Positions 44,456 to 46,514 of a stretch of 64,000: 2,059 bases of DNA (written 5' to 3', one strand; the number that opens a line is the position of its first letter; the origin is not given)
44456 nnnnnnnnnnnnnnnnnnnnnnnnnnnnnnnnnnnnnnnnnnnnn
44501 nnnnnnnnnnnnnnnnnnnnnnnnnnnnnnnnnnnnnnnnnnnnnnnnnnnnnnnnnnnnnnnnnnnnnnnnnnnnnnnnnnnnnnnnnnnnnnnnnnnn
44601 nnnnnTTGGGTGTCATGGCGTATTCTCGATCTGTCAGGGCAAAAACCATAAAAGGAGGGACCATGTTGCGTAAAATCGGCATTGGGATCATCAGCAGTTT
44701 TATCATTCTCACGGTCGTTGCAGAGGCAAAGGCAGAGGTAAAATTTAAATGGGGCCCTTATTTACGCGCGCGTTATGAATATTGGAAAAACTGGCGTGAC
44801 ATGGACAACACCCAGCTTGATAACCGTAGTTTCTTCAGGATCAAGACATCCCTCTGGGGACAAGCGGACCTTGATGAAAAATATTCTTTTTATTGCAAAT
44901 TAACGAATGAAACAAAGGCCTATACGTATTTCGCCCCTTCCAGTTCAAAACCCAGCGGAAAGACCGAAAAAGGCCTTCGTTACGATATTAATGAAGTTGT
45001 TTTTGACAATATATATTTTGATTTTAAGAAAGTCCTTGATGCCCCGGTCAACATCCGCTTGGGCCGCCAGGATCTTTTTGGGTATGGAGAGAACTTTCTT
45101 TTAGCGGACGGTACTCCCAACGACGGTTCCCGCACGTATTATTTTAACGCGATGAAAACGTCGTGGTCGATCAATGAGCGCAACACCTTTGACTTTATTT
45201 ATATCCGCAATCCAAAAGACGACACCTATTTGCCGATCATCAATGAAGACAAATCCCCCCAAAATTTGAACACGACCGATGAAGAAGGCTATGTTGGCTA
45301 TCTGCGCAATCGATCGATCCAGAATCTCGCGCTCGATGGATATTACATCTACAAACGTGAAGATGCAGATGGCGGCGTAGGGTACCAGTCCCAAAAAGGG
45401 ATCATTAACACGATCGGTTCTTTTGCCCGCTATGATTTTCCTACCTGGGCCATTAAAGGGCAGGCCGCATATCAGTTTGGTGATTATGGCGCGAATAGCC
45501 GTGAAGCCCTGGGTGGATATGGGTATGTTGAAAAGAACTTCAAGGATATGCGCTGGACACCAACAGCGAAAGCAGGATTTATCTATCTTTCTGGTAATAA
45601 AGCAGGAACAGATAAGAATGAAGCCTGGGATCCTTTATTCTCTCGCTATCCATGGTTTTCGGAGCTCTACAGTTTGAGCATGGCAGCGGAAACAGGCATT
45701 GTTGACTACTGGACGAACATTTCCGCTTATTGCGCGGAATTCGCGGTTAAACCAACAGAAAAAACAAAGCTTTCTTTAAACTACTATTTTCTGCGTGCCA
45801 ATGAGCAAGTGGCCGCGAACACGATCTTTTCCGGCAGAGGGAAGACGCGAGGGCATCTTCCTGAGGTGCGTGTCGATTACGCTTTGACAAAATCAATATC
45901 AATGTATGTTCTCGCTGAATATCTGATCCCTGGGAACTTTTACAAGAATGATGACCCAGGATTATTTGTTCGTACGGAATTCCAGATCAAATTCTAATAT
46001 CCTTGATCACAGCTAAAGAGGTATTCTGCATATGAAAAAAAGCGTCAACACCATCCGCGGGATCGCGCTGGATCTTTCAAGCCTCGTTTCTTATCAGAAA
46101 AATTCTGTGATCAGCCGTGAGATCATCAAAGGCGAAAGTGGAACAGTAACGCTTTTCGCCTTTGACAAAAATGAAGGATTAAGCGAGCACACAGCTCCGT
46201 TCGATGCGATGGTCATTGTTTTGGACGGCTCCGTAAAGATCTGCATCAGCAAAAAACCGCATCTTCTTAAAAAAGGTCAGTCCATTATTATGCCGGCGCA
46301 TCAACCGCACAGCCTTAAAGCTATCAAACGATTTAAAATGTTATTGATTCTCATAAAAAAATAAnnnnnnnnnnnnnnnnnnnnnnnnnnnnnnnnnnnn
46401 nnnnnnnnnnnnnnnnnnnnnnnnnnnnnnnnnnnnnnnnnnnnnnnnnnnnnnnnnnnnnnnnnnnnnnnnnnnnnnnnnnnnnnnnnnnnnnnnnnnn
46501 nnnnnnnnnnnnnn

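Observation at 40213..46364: Six uncharacterised or unexpected genes sit between phoU and the Pho two-component regulators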

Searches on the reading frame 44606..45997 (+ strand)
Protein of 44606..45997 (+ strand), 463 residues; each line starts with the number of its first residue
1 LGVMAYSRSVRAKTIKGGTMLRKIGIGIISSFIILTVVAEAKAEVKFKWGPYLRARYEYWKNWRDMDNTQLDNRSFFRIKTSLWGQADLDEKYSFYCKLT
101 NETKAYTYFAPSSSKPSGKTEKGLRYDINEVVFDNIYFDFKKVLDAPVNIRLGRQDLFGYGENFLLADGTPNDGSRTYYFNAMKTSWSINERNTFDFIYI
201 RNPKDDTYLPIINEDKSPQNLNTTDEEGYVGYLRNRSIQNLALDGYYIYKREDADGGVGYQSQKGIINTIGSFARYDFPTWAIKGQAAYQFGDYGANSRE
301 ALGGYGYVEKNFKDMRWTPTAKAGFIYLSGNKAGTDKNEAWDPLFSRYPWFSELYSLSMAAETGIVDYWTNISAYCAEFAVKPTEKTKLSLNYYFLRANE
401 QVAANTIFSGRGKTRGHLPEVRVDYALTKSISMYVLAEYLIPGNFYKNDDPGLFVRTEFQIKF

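Call 3: search_protein_families(library=pfam, proteins=[window:44606-45997:+], max_evalue=0.01)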
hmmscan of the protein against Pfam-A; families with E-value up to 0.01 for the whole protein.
window:44606-45997:+ (463 aa): 1 family
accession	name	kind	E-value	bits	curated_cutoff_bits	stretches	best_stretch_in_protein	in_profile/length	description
PF13372.12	Alginate_exp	-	1.4e-14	54.2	25.2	1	112-451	66-386/395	Alginate export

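Call 9: search_protein_families(library=ncbifam, proteins=[window:44606-45997:+], max_evalue=0.001)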
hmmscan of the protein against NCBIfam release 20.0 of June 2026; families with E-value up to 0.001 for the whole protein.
window:44606-45997:+ (463 aa): 0 families

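Call 47: search_solved_structures(query=window:44663-45997:+, max_evalue=1)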
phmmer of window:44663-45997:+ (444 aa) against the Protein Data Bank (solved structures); distinct sequences matched with E-value up to 1: 0.

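Call 51: find_homologous_proteins(query=window:44663-45997:+, max_evalue=0.00001)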
Query window:44663-45997:+ (444 aa): 244 proteins with E <= 0.00001 among 5145 candidates; the best 120 are listed.
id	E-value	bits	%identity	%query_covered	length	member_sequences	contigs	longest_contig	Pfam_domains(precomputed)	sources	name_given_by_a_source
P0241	0.0e+0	1008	98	100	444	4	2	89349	PF13372.13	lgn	-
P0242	3.1e-263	892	84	100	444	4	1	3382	-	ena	-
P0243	6.3e-219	745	70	100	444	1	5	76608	PF13372.13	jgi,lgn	-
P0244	1.1e-187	642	63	97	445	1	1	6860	PF13372.13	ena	-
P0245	3.1e-180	618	61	96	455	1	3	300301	PF13372.13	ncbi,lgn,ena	-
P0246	4.5e-177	608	58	100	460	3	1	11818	PF13372.13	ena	-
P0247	2.1e-175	602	60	97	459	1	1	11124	PF13372.13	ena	-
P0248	1.2e-174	600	60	100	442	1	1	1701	PF13372.13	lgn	-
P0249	1.6e-174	599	58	98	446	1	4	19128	PF13372.13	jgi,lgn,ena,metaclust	metaclust:\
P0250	2.0e-172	592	58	98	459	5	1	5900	PF13372.13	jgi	jgi:hypothetical protein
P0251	3.5e-172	591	57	98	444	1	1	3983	PF13372.13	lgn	-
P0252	4.8e-172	591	58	100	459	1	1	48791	PF13372.13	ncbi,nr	ncbi:MAG: alginate export family protein [Candidatus Omnitrophica bacterium]|nr:alginate export fami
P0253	3.2e-171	588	57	100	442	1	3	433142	PF13372.13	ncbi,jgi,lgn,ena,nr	ncbi:MAG: alginate export family protein [Candidatus Omnitrophica bacterium]|nr:alginate export fami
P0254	3.5e-171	588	58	99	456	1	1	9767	PF13372.13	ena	-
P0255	6.6e-171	587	60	94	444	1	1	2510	PF13372.13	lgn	-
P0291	8.0e-158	544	56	96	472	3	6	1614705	PF13372.13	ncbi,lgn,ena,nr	ncbi:MAG TPA: alginate export family protein [Candidatus Omnitrophota bacterium]|nr:alginate export 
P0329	4.0e-149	515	52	100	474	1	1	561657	PF13372.13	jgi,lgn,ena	-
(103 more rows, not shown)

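Call 52: find_encoding_contigs(protein=P0253, flank=8000, max_places=1)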
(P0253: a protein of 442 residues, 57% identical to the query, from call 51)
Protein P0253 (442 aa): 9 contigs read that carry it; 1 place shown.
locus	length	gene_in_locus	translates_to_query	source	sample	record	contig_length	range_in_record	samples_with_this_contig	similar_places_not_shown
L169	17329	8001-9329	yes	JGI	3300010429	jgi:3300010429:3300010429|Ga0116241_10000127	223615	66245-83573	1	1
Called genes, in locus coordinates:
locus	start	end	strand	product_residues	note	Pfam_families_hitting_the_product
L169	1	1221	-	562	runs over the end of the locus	PF05157:MshEN, PF00437:T2SSE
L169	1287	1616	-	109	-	PF03013:Pyr_excise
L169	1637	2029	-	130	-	PF07291:MauE (weak), PF07681:DoxX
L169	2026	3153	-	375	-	PF01266:DAO (faint), PF02254:TrkA_N (faint), PF07992:Pyr_redox_2, PF13454:NAD_binding_9 (faint), PF13738:Pyr_redox_3 (faint), PF00070:Pyr_redox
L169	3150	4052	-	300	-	PF01040:UbiA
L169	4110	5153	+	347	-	PF00348:polyprenyl_synt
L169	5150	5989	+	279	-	PF02401:LYTB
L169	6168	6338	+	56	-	PF28215:Symport_access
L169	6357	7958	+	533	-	PF00474:SSF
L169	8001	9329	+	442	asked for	PF13372:Alginate_exp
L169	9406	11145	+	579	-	PF01855:POR_N, PF02775:TPP_enzyme_C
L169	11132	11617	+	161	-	PF01558:POR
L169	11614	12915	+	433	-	PF00501:AMP-binding, PF14535:AMP-binding_C_2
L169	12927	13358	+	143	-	PF01842:ACT (weak), PF13291:ACT_4 (faint), PF19571:ACT_8, PF22629:ACT_AHAS_ss (faint), PF01842:ACT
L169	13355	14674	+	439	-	PF00501:AMP-binding, PF14535:AMP-binding_C_2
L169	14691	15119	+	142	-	PF01842:ACT (weak), PF13291:ACT_4 (faint), PF19571:ACT_8, PF22629:ACT_AHAS_ss (weak), PF01842:ACT, PF22629:ACT_AHAS_ss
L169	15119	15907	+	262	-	PF04909:Amidohydro_2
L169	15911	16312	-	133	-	PF13279:4HBT_2, PF03061:4HBT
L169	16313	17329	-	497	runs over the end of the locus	PF13632:Glyco_trans_2_3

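Call 53: find_encoding_contigs(protein=P0291, flank=8000, max_places=1)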
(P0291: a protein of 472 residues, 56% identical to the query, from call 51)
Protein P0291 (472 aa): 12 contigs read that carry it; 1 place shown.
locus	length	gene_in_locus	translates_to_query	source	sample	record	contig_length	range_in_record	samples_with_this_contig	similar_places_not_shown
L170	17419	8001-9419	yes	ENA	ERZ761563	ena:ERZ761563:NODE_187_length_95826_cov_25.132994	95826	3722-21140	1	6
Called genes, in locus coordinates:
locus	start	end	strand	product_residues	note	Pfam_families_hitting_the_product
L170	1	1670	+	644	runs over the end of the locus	PF00005:ABC_tran, PF02463:SMC_N (faint), PF13304:AAA_21 (faint), PF12704:MacB_PCD, PF02687:FtsX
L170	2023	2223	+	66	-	PF00313:CSD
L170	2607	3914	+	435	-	PF04851:ResIII (weak), PF00270:DEAD, PF00271:Helicase_C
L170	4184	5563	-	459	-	PF02310:B12-binding, PF04055:Radical_SAM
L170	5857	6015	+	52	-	-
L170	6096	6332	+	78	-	PF28215:Symport_access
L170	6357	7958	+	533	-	PF00474:SSF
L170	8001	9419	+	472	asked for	PF13372:Alginate_exp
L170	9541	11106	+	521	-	PF01855:POR_N, PF02775:TPP_enzyme_C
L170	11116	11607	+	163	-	PF01558:POR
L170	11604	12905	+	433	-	PF00501:AMP-binding, PF14535:AMP-binding_C_2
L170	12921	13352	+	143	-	PF01842:ACT (weak), PF13291:ACT_4 (faint), PF19571:ACT_8, PF22629:ACT_AHAS_ss (faint), PF01842:ACT (weak)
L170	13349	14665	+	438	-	PF00501:AMP-binding, PF14535:AMP-binding_C_2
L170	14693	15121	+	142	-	PF01842:ACT (faint), PF19571:ACT_8, PF22629:ACT_AHAS_ss (faint)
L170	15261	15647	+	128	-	PF14539:DUF4442, PF03061:4HBT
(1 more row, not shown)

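Call 54: find_encoding_contigs(protein=P0329, flank=8000, max_places=1)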
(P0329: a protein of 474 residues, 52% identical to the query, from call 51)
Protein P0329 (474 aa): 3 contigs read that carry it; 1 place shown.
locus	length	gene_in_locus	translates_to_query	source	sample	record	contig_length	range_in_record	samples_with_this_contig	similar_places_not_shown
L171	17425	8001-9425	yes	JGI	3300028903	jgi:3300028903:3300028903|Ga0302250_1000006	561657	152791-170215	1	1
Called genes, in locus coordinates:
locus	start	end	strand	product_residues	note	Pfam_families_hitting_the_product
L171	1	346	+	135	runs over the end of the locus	PF02577:BFN_dom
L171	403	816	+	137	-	-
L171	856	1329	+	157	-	-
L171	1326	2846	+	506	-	-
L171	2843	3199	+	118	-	-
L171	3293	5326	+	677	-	-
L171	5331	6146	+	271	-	PF00565:SNase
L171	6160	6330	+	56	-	PF28215:Symport_access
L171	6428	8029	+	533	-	PF00474:SSF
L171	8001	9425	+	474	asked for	PF13372:Alginate_exp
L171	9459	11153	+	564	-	PF01855:POR_N, PF02775:TPP_enzyme_C, PF12797:Fer4_2 (faint), PF00037:Fer4 (weak)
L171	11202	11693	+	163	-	PF01558:POR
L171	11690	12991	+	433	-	PF00501:AMP-binding, PF14535:AMP-binding_C_2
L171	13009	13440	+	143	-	PF01842:ACT, PF13291:ACT_4 (faint), PF19571:ACT_8, PF22629:ACT_AHAS_ss (weak), PF01842:ACT (weak)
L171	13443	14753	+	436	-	PF00501:AMP-binding, PF14535:AMP-binding_C_2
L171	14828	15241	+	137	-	PF01842:ACT (weak), PF13291:ACT_4 (faint), PF19571:ACT_8, PF22629:ACT_AHAS_ss (weak), PF13840:ACT_7 (faint)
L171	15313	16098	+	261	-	PF04909:Amidohydro_2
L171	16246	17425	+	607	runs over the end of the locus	PF00009:GTP_EFTU, PF01926:MMR_HSR1 (weak), PF22042:EF-G_D2 (faint), PF03144:GTP_EFTU_D2 (weak), PF00679:EFG_C, PF21018:BipA_C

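Call 93: predict_structure(alignment_id=A4)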
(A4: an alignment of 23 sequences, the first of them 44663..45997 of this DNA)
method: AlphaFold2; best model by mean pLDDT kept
length: 444 residues; sequences in the alignment: 23
mean_pLDDT: 79.0   pTM: 0.77
mean pLDDT of the five models: 79.0, 75.9, 75.5, 69.1, 68.6
residues with pLDDT >= 90: 166; 70-90: 155; 50-70: 90; < 50: 33
segments of 3 or more residues with pLDDT < 50: 19-23, 88-105, 151-157
pLDDT, mean of each block of 10 residues (from residue 1): 72 61 66 86 63 68 88 90 63 41 51 82 93 85 73 44 91 95 73 55 75 95 95 74 81 95 95 88 93 93 94 77 69 76 58 87 95 91 67 83 94 92 82 85 89
secondary structure, 60 per line:
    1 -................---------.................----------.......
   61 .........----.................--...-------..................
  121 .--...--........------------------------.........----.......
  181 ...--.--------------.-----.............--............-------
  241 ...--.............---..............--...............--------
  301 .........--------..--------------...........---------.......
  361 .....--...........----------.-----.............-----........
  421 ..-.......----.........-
elements in order: H2-17 E27-43 E54-69 E74-90 E103-121 E129-136 E161-169 E174-183 E207-219 E222-233 E246-258 E262-275 E278-292 E301-309 H334-344 E354-365 E368-378 E395-407 E413-422 E435-443

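Call 95: fold_search(model_id=the predicted structure, library=pdb)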
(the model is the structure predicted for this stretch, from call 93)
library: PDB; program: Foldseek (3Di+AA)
matches with E <= 10: 978; with E <= 0.001: 354
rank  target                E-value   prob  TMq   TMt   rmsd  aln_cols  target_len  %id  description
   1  3rbh_C                8.2e-16  1.00  0.64  0.69   7.3       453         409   12  Structure of alginate export protein AlgE from Pseudomonas aeruginosa (released 2011-07-27)
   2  8q2o                  1.4e-15  1.00  0.65  0.63   7.7       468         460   13  Structure of alginate transporter AlgE from P. aeruginosa PAO1 by using Se-MAG for the the lipid cubic phase crystalliza (released 2024-05-15)
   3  3rbh_D                2.6e-15  1.00  0.66  0.71   6.5       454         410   12  Structure of alginate export protein AlgE from Pseudomonas aeruginosa (released 2011-07-27)
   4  7acg                  5.2e-15  1.00  0.65  0.63   7.5       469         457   13  In meso structure of the alginate exporter, AlgE, from Pseudomonas aeruginosa in 9.8 monoacylglycerol (released 2020-12-16)
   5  4azl_A                6.4e-15  1.00  0.65  0.68   7.3       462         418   14  In meso structure of alginate transporter, AlgE, from Pseudomoas aeruginosa, PAO1, crystal form 2. (released 2013-07-03)
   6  3rbh_A                1.1e-14  1.00  0.66  0.69   6.5       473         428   12  Structure of alginate export protein AlgE from Pseudomonas aeruginosa (released 2011-07-27)
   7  8pz4                  1.3e-14  1.00  0.65  0.62   7.6       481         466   12  Structure of alginate transporter, AlgE, solved at wavelength 2.755 A (released 2023-10-25)
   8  4afk                  1.7e-14  1.00  0.65  0.66   7.9       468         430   13  In meso structure of alginate transporter, AlgE, from Pseudomonas aeruginosa, PAO1 (released 2013-02-06)
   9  4azl_B                1.8e-14  1.00  0.65  0.68   7.0       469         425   13  In meso structure of alginate transporter, AlgE, from Pseudomoas aeruginosa, PAO1, crystal form 2. (released 2013-07-03)
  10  8rqp                  1.8e-14  1.00  0.65  0.63   7.9       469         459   12  In meso structure of the alginate exporter, AlgE, from Pseudomonas aeruginosa in 7.10 monoacylglycerol (released 2024-04-03)
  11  5d5d                  2.7e-14  1.00  0.66  0.72   5.5       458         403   13  In meso in situ serial X-ray crystallography structure of AlgE at 100 K (released 2016-01-13)
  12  4b61_A                2.7e-14  1.00  0.65  0.67   6.8       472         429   13  In meso structure of alginate transporter, AlgE, from Pseudomoas aeruginosa, PAO1. Crystal form 3. (released 2013-07-17)
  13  5iyu                  3.6e-14  1.00  0.63  0.65   7.7       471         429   12  AlgE_CIM (released 2017-04-05)
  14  4xnk                  4.3e-14  1.00  0.67  0.70   7.1       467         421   13  X-ray structure of AlgE1 (released 2015-06-03)
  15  3rbh_B                7.2e-14  1.00  0.67  0.69   6.2       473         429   12  Structure of alginate export protein AlgE from Pseudomonas aeruginosa (released 2011-07-27)
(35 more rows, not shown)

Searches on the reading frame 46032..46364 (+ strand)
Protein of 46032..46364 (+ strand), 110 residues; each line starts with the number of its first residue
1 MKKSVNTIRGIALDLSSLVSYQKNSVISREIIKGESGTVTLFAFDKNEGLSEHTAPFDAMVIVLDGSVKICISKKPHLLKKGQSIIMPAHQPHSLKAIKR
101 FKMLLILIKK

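Call 3: search_protein_families(library=pfam, proteins=[window:46032-46364:+], max_evalue=0.01)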
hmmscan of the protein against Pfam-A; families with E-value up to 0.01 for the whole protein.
window:46032-46364:+ (110 aa): 4 families
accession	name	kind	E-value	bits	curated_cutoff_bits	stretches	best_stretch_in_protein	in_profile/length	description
PF07883.17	Cupin_2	-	1e-08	35.2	27.2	1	42-104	3-67/70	Cupin domain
PF02311.25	AraC_binding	-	0.00019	21.6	21.1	1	47-99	13-65/135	AraC-like ligand binding domain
PF21621.3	MPI_cupin_dom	-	0.0057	17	27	1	59-91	31-63/79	Mannose-6-phosphate isomerase, cupin domain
PF05899.18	Cupin_3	-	0.0091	16.1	23.5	0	34-90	2-59/74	EutQ-like cupin domain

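Call 9: search_protein_families(library=ncbifam, proteins=[window:46032-46364:+], max_evalue=0.001)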
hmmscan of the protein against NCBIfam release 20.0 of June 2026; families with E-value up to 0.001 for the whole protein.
window:46032-46364:+ (110 aa): 0 families

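Call 48: search_solved_structures(query=window:46032-46364:+, max_evalue=0.1)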
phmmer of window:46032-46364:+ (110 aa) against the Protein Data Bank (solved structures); distinct sequences matched with E-value up to 0.1: 7.
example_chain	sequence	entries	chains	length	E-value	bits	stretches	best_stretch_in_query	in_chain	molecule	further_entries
3rns_A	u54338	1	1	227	9.9e-25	89.9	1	11-109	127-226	Cupin 2 conserved barrel domain protein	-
1yhf_A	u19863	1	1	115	1.8e-19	73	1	10-109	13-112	hypothetical protein SPy1581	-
2ozj_A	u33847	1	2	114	8.2e-09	38.9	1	12-107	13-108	Cupin 2, conserved barrel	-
9bwf_A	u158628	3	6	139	0.00066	23.1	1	29-98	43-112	Cellulose oxidative enzyme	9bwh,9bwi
1v70_A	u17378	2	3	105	0.052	17.1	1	14-107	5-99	probable antibiotics synthesis protein | hypothetical protein TTHA0104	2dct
4e2g_A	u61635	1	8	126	0.053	17.1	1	14-98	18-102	Cupin 2 conserved barrel domain protein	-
1y9q_A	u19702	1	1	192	0.074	16.6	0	51-100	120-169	transcriptional regulator, HTH_3 family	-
